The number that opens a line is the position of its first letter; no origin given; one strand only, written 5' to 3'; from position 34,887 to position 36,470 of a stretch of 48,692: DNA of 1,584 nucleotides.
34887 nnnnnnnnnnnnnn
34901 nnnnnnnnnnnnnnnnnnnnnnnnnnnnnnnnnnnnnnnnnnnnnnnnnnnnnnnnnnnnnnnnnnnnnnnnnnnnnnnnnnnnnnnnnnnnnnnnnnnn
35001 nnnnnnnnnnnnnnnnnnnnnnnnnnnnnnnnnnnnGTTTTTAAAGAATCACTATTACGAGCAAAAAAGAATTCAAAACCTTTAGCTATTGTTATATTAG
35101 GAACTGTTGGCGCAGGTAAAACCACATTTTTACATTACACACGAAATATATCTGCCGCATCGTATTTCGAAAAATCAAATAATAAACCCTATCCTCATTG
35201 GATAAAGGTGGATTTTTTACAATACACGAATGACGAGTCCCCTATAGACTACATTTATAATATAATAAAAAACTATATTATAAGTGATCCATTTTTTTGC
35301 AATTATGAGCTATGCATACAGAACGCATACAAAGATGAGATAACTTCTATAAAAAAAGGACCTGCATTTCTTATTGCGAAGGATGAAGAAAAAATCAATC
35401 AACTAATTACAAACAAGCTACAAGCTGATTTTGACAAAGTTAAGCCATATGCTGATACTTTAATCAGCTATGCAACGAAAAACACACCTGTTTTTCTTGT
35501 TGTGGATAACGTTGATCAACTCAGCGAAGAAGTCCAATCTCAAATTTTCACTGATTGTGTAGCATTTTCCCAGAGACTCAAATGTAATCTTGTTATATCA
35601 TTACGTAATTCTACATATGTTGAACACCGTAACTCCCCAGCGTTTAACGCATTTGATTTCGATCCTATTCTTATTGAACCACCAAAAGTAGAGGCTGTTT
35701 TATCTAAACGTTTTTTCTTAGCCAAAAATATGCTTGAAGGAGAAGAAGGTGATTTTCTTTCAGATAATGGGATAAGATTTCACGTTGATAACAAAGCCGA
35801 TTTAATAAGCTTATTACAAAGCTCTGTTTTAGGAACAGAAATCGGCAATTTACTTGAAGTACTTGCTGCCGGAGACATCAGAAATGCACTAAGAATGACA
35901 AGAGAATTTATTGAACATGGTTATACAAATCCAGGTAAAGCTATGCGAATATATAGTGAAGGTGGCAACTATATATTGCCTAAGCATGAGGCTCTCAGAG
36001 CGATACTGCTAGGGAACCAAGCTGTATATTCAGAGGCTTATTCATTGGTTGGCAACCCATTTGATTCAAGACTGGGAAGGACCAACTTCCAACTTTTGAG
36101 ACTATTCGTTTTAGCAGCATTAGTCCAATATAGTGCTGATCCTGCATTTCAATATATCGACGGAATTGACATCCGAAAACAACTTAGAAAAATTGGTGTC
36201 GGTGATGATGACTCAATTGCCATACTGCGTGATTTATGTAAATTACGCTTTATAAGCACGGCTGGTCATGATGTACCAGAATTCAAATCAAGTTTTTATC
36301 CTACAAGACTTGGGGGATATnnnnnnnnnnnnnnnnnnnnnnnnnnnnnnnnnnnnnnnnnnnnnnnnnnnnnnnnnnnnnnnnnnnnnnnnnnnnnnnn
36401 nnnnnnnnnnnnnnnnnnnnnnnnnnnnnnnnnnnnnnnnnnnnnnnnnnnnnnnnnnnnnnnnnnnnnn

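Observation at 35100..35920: NTPase core of the island protein has Asn where the Walker B catalytic Glu is expected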

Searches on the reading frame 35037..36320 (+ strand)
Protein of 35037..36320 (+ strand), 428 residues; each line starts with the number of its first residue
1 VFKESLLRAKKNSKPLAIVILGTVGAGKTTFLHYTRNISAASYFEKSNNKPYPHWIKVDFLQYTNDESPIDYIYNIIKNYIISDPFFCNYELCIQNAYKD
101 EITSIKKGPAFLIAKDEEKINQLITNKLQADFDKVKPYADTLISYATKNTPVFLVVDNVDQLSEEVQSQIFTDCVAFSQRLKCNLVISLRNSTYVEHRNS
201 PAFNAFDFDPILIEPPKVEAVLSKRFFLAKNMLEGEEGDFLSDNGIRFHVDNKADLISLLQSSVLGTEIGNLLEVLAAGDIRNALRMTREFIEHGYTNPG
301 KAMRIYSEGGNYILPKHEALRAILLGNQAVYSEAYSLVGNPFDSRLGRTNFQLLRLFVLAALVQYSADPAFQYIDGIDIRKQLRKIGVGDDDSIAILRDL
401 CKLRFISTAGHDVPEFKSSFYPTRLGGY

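Call 51: search_solved_structures(query=A4, max_evalue=10, show_alignments=5)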
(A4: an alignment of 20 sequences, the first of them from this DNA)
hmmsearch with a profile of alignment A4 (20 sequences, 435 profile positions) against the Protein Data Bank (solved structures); distinct sequences matched with E-value up to 10: 261 (the best 60 are shown).
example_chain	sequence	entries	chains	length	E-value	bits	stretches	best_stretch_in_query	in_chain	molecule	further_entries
6i27_A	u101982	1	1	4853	3.7e-07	32.6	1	15-45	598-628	Midasin,Midasin,Midasin,Midasin,Midasin,Midasin,Midasin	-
6i26_A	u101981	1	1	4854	3.7e-07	32.6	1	15-45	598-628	Midasin,Midasin,Midasin,Midasin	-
6hyp_A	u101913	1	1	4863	3.7e-07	32.6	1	15-45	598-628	Midasin,Midasin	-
5jcs_s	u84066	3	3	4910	3.7e-07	32.6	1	15-45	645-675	Midasin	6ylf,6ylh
6ybh_A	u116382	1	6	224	0.00015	24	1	12-45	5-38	Deoxynucleoside kinase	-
1zm7_A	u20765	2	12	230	0.00025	23.3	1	12-46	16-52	Deoxynucleoside kinase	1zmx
5c1s_A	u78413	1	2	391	0.00026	23.2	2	14-60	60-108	Small GTPase EhRabX3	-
5c1t_A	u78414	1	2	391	0.00028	23.1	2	14-60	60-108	Small GTPase EhRabX3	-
2jcs_A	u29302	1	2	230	0.0003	23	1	12-45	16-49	DEOXYNUCLEOSIDE KINASE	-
1j90_A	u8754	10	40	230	0.00031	23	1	12-45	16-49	Deoxyribonucleoside kinase | DEOXYNUCLEOSIDE KINASE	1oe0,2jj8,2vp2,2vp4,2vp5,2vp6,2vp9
1ot3_A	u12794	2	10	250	0.00034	22.8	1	12-45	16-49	Deoxyribonucleoside Kinase | DEOXYNUCLEOSIDE KINASE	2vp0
3jag_jj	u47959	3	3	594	0.00038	22.7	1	15-111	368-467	ABCE1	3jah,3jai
6zvj_1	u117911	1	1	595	0.00039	22.7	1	15-111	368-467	ATP-binding cassette sub-family E member 1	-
6yal_k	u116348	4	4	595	0.00039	22.7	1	15-111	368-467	ATP-binding cassette sub-family E member 1 (ABCE1) | ATP binding cassette subfamily E member 1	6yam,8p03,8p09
5lzv_jj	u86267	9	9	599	0.00039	22.6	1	15-111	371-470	ABCE1 | ATP binding cassette subfamily E member 1 | ATP-binding cassette sub-family E member 1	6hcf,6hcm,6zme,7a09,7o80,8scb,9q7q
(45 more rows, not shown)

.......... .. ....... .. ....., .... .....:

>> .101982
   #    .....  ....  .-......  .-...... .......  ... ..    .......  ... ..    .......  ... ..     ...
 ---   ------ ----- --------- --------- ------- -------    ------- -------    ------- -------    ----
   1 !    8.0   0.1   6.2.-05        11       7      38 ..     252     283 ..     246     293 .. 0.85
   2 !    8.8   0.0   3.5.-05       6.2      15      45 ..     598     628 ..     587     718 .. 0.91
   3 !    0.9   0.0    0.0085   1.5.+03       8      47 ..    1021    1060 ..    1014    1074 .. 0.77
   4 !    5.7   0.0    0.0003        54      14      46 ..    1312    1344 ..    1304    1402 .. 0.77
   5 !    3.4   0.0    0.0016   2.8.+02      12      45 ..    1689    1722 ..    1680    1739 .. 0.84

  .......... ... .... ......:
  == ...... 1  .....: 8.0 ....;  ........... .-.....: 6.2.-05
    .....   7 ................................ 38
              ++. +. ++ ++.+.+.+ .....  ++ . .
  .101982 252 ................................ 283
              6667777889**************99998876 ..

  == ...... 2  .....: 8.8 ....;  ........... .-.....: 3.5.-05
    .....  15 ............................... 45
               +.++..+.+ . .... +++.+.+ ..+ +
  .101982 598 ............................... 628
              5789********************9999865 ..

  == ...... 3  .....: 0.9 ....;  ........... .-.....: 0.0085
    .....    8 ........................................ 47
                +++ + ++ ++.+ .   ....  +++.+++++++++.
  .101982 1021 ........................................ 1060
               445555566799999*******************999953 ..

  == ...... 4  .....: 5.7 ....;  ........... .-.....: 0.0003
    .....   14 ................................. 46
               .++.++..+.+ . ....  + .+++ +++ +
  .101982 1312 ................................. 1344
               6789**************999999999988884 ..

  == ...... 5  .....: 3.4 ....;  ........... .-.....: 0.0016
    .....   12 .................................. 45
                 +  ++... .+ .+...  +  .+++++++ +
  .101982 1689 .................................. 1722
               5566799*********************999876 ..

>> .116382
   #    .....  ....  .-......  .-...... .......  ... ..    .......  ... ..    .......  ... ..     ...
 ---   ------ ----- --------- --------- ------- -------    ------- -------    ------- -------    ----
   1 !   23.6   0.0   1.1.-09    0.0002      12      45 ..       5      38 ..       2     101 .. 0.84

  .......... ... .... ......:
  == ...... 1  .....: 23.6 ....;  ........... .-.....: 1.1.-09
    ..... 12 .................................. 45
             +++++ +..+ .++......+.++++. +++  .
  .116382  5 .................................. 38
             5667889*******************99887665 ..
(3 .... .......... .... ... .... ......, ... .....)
